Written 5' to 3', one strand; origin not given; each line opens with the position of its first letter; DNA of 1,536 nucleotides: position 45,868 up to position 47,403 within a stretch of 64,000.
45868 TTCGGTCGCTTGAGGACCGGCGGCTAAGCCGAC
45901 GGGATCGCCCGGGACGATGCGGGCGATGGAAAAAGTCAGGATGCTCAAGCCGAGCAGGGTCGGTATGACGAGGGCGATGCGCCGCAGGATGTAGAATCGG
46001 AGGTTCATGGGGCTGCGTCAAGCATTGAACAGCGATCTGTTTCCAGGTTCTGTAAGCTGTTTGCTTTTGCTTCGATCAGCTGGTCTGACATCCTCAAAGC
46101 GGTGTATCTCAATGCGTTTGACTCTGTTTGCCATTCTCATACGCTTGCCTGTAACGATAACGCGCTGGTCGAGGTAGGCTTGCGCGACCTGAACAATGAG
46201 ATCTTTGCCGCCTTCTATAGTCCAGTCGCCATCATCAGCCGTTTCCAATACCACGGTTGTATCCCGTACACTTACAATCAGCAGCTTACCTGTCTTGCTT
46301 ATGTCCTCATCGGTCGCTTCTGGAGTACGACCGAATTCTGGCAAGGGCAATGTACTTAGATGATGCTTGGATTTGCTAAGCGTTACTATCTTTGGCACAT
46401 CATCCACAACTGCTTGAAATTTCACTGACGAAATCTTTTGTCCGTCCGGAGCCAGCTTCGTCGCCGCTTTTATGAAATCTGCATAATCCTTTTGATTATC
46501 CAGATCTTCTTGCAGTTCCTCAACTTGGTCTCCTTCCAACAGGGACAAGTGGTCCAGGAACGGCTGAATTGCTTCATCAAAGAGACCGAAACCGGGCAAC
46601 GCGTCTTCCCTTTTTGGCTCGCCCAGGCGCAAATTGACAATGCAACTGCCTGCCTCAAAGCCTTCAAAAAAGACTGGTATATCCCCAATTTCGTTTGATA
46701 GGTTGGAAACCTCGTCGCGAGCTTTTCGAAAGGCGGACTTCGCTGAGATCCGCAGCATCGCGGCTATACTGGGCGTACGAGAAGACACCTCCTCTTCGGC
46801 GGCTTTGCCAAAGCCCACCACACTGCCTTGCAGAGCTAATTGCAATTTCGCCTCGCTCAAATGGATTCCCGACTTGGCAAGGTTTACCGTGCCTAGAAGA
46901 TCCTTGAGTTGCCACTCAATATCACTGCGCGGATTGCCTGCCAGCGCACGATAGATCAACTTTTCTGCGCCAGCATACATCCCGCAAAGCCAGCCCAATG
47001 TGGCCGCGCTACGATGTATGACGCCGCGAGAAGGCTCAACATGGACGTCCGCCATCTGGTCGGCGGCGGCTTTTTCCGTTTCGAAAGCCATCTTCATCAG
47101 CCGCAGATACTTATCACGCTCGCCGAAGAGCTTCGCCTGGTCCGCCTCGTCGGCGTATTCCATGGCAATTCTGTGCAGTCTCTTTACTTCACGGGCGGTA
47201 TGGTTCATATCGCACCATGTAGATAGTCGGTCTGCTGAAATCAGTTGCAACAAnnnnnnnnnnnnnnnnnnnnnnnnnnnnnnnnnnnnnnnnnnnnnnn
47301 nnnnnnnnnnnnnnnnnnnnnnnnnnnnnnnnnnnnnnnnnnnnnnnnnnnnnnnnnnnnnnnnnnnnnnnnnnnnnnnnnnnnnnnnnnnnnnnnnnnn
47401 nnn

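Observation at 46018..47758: Low-GC two-gene cassette (PD-(D/E)xK-like protein plus ~396-aa unknown) wedged between dppA and dppB: candidate undescribed defence or addiction module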

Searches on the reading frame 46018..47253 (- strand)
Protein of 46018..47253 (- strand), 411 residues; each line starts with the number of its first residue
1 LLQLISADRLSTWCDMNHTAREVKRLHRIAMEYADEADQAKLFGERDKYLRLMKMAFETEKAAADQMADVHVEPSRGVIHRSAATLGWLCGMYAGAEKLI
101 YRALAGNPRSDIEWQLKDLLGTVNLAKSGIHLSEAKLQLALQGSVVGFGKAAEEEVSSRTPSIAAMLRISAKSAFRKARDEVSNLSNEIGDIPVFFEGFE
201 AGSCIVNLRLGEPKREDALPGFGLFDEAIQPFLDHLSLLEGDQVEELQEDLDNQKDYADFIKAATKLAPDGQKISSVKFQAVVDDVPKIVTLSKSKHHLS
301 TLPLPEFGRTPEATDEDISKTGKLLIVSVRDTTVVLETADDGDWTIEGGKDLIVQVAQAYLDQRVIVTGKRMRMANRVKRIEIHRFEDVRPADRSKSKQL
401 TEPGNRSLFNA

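Call 3: search_protein_families(library=pfam, proteins=[window:46018-47253:-], max_evalue=1)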
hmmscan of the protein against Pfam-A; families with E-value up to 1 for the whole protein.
window:46018-47253:- (411 aa): 2 families
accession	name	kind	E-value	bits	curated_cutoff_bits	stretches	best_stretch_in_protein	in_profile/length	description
PF19135.5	DUF5818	-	9.6e-05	22.3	27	1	333-378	10-46/57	Protein of unknown function (DUF5818)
PF09966.14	DUF2200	-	0.16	12.6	22.8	1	239-285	35-81/111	Uncharacterized protein conserved in bacteria (DUF2200)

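Call 4: search_protein_families(library=padloc, proteins=[window:46018-47253:-], max_evalue=1)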
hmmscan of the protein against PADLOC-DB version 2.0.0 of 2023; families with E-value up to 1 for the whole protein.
window:46018-47253:- (411 aa): 0 families
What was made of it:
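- On Any catalogued anti-phage system (PADLOC-DB 2.0): The window proteins gave 0 hits (call 4).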

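Call 5: search_protein_families(library=ncbifam, proteins=[window:46018-47253:-], max_evalue=1)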
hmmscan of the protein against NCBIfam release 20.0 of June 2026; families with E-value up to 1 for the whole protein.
window:46018-47253:- (411 aa): 0 families

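Call 6: search_protein_families(library=phrogs, proteins=[window:46018-47253:-], max_evalue=1)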
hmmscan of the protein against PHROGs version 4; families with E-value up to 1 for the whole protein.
window:46018-47253:- (411 aa): 0 families

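Call 8: find_homologous_proteins(query=window:46018-47208:-, max_evalue=0.001)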
Query window:46018-47208:- (396 aa): 68 proteins with E <= 0.001 among 6509 candidates.
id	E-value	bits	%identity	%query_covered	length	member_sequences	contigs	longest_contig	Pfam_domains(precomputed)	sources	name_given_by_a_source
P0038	7.8e-237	803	93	100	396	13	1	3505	-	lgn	-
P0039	5.5e-233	791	91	100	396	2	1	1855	-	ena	-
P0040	7.2e-223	757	87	100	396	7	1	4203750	-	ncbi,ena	-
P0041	2.9e-171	588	70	97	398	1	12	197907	-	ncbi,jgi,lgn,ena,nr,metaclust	ncbi:MAG: hypothetical protein OXE46_07630 [Chloroflexi bacterium]|nr:hypothetical protein [Chlorofl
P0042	3.7e-143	495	62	95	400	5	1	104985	-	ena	-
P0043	2.6e-141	489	61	96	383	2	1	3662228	-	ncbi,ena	-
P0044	2.4e-129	450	57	95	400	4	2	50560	-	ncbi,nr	ncbi:MAG: hypothetical protein OXI77_14340 [Chloroflexota bacterium]|nr:hypothetical protein [Chloro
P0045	8.4e-128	445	57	95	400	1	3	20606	-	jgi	-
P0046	5.4e-127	442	56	95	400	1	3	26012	-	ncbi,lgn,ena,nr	ncbi:MAG: hypothetical protein OXG53_16565 [Chloroflexi bacterium]|nr:hypothetical protein [Chlorofl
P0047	7.0e-127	442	57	95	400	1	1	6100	-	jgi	-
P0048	1.8e-123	430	56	91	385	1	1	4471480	-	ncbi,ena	-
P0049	2.0e-122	427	57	91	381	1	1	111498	-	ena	-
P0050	5.4e-122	425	57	91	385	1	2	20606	-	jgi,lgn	-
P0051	4.6e-121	422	57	91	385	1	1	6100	-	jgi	-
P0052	8.4e-120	418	56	91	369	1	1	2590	-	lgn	-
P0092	7.9e-36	142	32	93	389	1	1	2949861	-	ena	-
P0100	3.1e-25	107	28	88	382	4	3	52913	-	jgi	jgi:hypothetical protein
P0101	1.3e-23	102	30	92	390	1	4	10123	-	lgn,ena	-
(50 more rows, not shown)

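Call 18: find_encoding_contigs(protein=P0100, flank=7000, max_places=3)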
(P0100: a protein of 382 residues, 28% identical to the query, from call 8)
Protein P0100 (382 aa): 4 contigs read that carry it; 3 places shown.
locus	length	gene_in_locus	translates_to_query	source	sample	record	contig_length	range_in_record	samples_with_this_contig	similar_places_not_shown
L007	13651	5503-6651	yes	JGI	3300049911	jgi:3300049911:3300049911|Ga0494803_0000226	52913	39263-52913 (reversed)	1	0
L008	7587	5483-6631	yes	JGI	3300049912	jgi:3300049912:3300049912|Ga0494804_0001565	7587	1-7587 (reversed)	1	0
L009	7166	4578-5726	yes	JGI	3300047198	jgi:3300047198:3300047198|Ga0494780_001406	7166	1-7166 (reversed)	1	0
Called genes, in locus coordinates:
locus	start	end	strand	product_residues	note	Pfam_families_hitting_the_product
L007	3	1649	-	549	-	?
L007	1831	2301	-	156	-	PF06966:DUF1295, PF04191:PEMT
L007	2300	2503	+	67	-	-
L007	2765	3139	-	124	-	-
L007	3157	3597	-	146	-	-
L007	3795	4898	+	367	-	PF01878:EVE (weak), PF27126:NmeDI_C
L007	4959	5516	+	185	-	-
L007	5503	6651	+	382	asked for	-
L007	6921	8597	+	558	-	PF02770:Acyl-CoA_dh_M (weak), PF00441:Acyl-CoA_dh_1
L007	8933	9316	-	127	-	-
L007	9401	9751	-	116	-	PF08734:GYD (weak), PF11746:DUF3303 (weak)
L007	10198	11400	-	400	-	-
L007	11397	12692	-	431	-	PF04055:Radical_SAM, PF13353:Fer4_12 (weak), PF13186:SPASM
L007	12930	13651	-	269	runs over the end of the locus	PF01149:Fapy_DNA_glyco, PF06831:H2TH, PF06827:zf-FPG_IleRS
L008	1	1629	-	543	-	?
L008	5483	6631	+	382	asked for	-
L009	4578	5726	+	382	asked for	-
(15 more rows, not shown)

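Call 19: find_encoding_contigs(protein=P0092, flank=7000, max_places=2)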
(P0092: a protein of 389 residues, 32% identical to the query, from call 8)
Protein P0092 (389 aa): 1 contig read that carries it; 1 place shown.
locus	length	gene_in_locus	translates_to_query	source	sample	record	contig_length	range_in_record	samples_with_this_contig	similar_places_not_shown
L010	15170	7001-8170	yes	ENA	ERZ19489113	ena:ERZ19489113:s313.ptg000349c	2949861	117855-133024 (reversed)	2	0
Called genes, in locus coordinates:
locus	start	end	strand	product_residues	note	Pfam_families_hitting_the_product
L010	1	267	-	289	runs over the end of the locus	PF03602:Cons_hypoth95 (faint), PF01555:N6_N4_Mtase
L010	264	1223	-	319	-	PF00291:PALP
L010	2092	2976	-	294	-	PF01555:N6_N4_Mtase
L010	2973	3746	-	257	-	PF22515:DUF6996 (weak), PF22518:DUF6997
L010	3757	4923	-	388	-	PF00155:Aminotran_1_2, PF00266:Aminotran_5, PF01041:DegT_DnrJ_EryC1, PF01053:Cys_Met_Meta_PP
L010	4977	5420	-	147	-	PF00075:RNase_H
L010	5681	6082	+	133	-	PF00903:Glyoxalase, PF12681:Glyoxalase_2 (faint), PF22677:Ble-like_N (weak)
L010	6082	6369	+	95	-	PF22278:DUF6958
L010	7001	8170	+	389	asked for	-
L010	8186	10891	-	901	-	PF00330:Aconitase, PF00694:Aconitase_C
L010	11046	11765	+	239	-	PF13462:Thioredoxin_4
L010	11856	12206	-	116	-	PF11969:DcpS_C, PF01230:HIT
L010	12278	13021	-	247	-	PF00106:adh_short, PF08659:KR, PF13561:adh_short_C2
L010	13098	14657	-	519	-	PF26550:Tricorn_2nd (weak), PF26549:Tricorn_N (faint), PF07676:PD40 (faint)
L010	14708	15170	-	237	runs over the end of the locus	PF01476:LysM (weak)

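Call 20: find_encoding_contigs(protein=P0101, flank=7000, max_places=3)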
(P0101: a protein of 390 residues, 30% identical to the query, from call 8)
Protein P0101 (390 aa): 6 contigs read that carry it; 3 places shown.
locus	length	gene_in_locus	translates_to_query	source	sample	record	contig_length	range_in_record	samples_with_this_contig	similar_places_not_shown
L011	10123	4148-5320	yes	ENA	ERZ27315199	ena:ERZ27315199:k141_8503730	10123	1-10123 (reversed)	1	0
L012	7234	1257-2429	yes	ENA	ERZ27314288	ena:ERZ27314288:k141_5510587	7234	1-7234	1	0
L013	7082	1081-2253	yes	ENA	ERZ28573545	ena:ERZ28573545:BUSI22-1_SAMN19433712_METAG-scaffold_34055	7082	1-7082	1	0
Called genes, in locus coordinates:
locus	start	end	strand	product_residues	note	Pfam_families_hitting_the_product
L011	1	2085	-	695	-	?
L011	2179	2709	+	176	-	-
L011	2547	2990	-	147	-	-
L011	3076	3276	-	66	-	-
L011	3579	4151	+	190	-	-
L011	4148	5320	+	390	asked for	-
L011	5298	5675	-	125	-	-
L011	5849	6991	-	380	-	-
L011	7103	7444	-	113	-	PF02452:PemK_toxin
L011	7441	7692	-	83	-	-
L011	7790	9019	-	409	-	PF09250:Prim-Pol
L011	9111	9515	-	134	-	-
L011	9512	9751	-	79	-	PF12728:HTH_17 (weak)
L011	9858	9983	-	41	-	-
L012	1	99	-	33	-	?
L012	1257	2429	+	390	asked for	-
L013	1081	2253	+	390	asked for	-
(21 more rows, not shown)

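Call 32: predict_structure(alignment_id=A2)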
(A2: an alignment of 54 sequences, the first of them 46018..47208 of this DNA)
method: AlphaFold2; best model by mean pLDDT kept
length: 396 residues; sequences in the alignment: 54
mean_pLDDT: 83.8   pTM: 0.65
mean pLDDT of the five models: 83.8, 82.1, 81.8, 79.8, 77.0
residues with pLDDT >= 90: 164; 70-90: 173; 50-70: 40; < 50: 19
segments of 3 or more residues with pLDDT < 50: 382-396
pLDDT, mean of each block of 10 residues (from residue 1): 87 97 94 95 97 82 95 93 95 90 90 82 89 80 89 89 63 70 79 80 71 91 94 90 95 90 90 91 87 56 88 75 86 86 88 79 79 82 44 37
secondary structure, 60 per line:
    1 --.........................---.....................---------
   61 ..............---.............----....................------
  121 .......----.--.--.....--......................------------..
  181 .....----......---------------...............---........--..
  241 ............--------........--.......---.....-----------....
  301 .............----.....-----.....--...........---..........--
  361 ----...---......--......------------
elements in order: H3-27 H31-51 H61-74 H78-90 H95-114 E121-127 H138-142 H145-166 E179-185 E190-195 H211-225 H229-236 H239-252 E261-268 E271-277 H281-285 E297-313 E318-322 E328-332 H335-345 E349-358 E365-367 E374-376 H379-384
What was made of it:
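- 46855..47208 (-): Large gene, N-terminal helical (TPR-like) domain, aa 1-118. It is the universally conserved partner domain (motif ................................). It is homologous to the stand-alone 116-129-aa partner found in other phyla. AF2 helices 3-114 (call 32).
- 46333..46854 (-): Large gene, middle alpha/beta domain, aa 119-292 (conserved LPGF and LAPDG..IS.V motifs). It has no recognisable relative and is absent from the medium and short partner forms. AF2 model (call 32).
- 46081..46332 (-): Large gene, C-terminal beta-barrel, aa 293-376, OB-fold-like. It is a putative nucleic-acid-binding or ligand-binding module. AF2 strands 297-376 (call 32).
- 46018..46080 (-): Low-confidence C-terminal tail of the large protein (aa 377-396) plus the stop codon. 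pLDDT below 50 for residues 382-396 (call 32).
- Checked: The helical N-terminal third of the large protein is confirmed by the AF2 model (call 32).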

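Call 34: search_solved_structures(query=A2, max_evalue=10)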
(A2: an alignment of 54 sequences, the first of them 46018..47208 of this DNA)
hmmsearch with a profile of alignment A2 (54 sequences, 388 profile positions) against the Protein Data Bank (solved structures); distinct sequences matched with E-value up to 10: 4.
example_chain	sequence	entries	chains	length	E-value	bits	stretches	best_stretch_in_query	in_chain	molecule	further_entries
6vo2_A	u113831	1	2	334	0.88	11.4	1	211-291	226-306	Ketol-acid reductoisomerase (NADP(+))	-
6aqj_A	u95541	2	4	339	0.88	11.4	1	211-291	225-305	Ketol-acid reductoisomerase (NADP(+))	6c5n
5w3k_A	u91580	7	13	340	0.89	11.4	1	211-291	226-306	Ketol-acid reductoisomerase (NADP(+))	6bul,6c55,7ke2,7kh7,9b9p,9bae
9bae_A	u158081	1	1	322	0.91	11.4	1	211-292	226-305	Ketol-acid reductoisomerase (NADP(+))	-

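Call 40: fold_search(model_id=the predicted structure, library=pdb)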
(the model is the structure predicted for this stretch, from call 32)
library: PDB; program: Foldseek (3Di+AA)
matches with E <= 10: 1054; with E <= 0.001: 0
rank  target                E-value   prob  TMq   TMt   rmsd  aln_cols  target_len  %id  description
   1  8d0b_C                2.0e-02  1.00  0.15  0.44   5.5        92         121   12  Human CST-DNA polymerase alpha/primase preinitiation complex bound to 4xTEL-foldback template (released 2022-06-22)
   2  6w6w_D                3.3e-02  1.00  0.13  0.38   5.9        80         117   14  Cryo-EM structure of CST bound to telomeric single-stranded DNA (released 2020-06-03)
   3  3bvm                  5.6e-02  0.98  0.15  0.24   4.5        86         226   16  Manipulating the coupled folding and binding process drives affinity maturation in a protein-protein complex (released 2009-05-12)
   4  9qc3                  5.9e-02  1.00  0.16  0.14   3.9        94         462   14  CRYSTAL STRUCTURE OF LYSYL-TRNA SYNTHETASE FROM Mycobacterium tuberculosis COMPLEXED WITH L-LYSINE AND INHIBITOR DDD0199 (released 2025-08-13)
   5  3u58_A                6.2e-02  0.87  0.16  0.28  19.4       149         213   12  Crystal Structure of the Tetrahymena telomerase processivity factor Teb1 AB (released 2011-12-28)
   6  3ru0_A                6.6e-02  0.99  0.18  0.17   4.7       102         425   22  Cocrystal structure of human SMYD3 with inhibitor Sinefungin bound (released 2011-05-18)
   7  9fco_I                6.6e-02  0.99  0.13  0.55   4.4        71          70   14  Structure of E. coli 30S-IF1-IF3-mRNA-Kasugamycin complex (released 2025-03-19)
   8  4j8e_A                7.3e-02  1.00  0.17  0.44   4.4       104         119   17  Middle domain of Hsc70-interacting protein, crystal form I (released 2013-07-03)
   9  2q7f_A                7.3e-02  0.99  0.15  0.27   6.1       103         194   20  Crystal structure of YrrB: a TPR protein with an unusual peptide-binding site (released 2007-08-07)
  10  3r8b_A                7.3e-02  0.98  0.14  0.24   4.2        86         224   19  Crystal structure of Staphylococcal Enterotoxin B in complex with an affinity matured mouse TCR VBeta8.2 protein, G5-8 (released 2011-04-06)
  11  3r8b_I                7.7e-02  0.98  0.14  0.24   4.2        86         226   19  Crystal structure of Staphylococcal Enterotoxin B in complex with an affinity matured mouse TCR VBeta8.2 protein, G5-8 (released 2011-04-06)
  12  3bju_B                8.1e-02  0.97  0.15  0.13   6.1        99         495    7  Crystal Structure of tetrameric form of human lysyl-tRNA synthetase (released 2008-02-05)
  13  4j8f                  9.0e-02  0.89  0.13  0.10  10.8       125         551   14  Crystal structure of a fusion protein containing the NBD of Hsp70 and the middle domain of Hip (released 2013-07-03)
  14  3u58_C                9.0e-02  0.57  0.15  0.25  16.5       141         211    9  Crystal Structure of the Tetrahymena telomerase processivity factor Teb1 AB (released 2011-12-28)
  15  4ql5_A                1.0e-01  0.99  0.13  0.60   4.1        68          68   13  Crystal structure of translation initiation factor IF-1 from Streptococcus pneumoniae TIGR4 (released 2014-07-02)
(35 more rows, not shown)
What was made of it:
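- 46855..47208 (-): TPR proteins appear among the Foldseek hits (call 40).
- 46081..46332 (-): Foldseek hits to CST TEN1/STN1, IF1, the LysRS N-domain and RNase E S1, with E 0.02-0.15 and probability up to 1.0 but low TM (call 40).
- On Type II toxin-antitoxin system: The model shows TPR-like helices (calls 32, 40).
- Closest known: Hachiman. Different: It is built from TPR-like helices, an unknown alpha/beta domain and an OB-like barrel (calls 32, 40).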

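Call 46: search_protein_families(library=pfam, alignment_id=A5, max_evalue=1)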
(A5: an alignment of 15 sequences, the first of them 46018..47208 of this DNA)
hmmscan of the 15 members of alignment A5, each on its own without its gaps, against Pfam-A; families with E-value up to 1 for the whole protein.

A. member 1, window:46018-47208:- (396 aa): 2 families
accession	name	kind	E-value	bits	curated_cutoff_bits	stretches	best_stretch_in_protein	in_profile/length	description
PF19135.5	DUF5818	-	9.1e-05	22.4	27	1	318-363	10-46/57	Protein of unknown function (DUF5818)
PF09966.14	DUF2200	-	0.15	12.6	22.8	1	224-270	35-81/111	Uncharacterized protein conserved in bacteria (DUF2200)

B. families by the number of members that match (of 15 scanned): 14 families
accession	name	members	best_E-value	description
PF19135.5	DUF5818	3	9.1e-05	Protein of unknown function (DUF5818)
PF13428.12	TPR_14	3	0.054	Tetratricopeptide repeat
PF13756.12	Stimulus_sens_1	1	0.0022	Stimulus-sensing domain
PF20866.3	MdcG_N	1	0.048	Phosphoribosyl-dephospho-CoA transferase MdcG N-terminal domain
PF00973.24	Paramyxo_ncap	1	0.055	Paramyxovirus nucleocapsid protein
PF10259.14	Rogdi_lz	1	0.067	Rogdi leucine zipper containing protein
PF22391.1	DUF6975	1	0.091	Family of unknown function (DUF6975)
PF09966.14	DUF2200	1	0.15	Uncharacterized protein conserved in bacteria (DUF2200)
PF10076.14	Phage_Mu_Gp48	1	0.15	Bacteriophage Mu-like, Gp48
PF07865.16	DUF1652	1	0.16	Protein of unknown function (DUF1652)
PF04316.19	FlgM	1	0.17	Anti-sigma-28 factor, FlgM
PF24278.2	HVO_0513_N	1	0.18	HVO_0513, N-terminal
PF19011.5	DUF5740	1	0.24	Family of unknown function (DUF5740)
PF13181.12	TPR_8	1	0.4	Tetratricopeptide repeat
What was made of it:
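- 46081..46332 (-): Sub-threshold Pfam DUF5818 hit at E 9e-5 (calls 3, 46).
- On Type II toxin-antitoxin system: No HTH, RHH or AbrB domain was detected by Pfam in any of 15 partner alleles (call 46).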

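Call 76: search_protein_families(library=padloc, alignment_id=A5, max_evalue=0.1)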
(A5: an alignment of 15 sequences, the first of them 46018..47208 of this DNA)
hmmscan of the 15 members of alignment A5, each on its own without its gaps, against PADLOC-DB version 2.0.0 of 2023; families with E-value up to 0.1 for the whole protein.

A. member 1, window:46018-47208:- (396 aa): 0 families

B. families by the number of members that match (of 15 scanned): 2 families
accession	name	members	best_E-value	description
PDLC04575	PDC-M32A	1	0.0029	-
PDLC00857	E1-E2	1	0.02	E1-E2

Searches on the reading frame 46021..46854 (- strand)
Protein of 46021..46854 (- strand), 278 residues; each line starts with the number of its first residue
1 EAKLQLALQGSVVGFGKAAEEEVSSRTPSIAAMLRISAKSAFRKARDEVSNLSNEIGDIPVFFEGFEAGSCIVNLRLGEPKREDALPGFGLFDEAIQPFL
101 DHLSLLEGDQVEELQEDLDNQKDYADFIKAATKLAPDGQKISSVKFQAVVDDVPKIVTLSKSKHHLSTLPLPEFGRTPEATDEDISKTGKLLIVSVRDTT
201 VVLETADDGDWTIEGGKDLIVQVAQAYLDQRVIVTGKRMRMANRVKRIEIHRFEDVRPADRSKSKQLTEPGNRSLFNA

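Call 81: search_protein_representatives(protein=window:46021-46854:-)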
Query: 278 residues. Proteins with E-value up to 0.001 (for the whole library): 240; up to 1e-10: 13; up to 1e-30: 3. The best 150 are listed.
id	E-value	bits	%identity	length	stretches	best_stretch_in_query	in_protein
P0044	5.2e-68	245.7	50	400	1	1-259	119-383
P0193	5.3e-32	127.7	34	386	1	3-258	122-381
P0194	8.1e-31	123.9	36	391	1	3-264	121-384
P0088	2.3e-29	119.1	34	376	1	58-258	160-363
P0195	6.1e-28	114.4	31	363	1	3-257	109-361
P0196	1.7e-26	109.7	32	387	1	1-256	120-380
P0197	1.2e-22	97.0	31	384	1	2-241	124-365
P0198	2.1e-12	63.5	26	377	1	1-240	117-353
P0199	8.1e-12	61.6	28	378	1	3-241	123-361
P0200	1.6e-11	60.7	25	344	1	3-255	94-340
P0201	1.9e-11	60.4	25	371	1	3-243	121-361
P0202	2.8e-11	59.9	26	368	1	4-240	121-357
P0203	5.2e-11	59.0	25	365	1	2-248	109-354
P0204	1.3e-10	57.6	30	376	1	3-238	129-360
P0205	2.4e-10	56.8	29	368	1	2-162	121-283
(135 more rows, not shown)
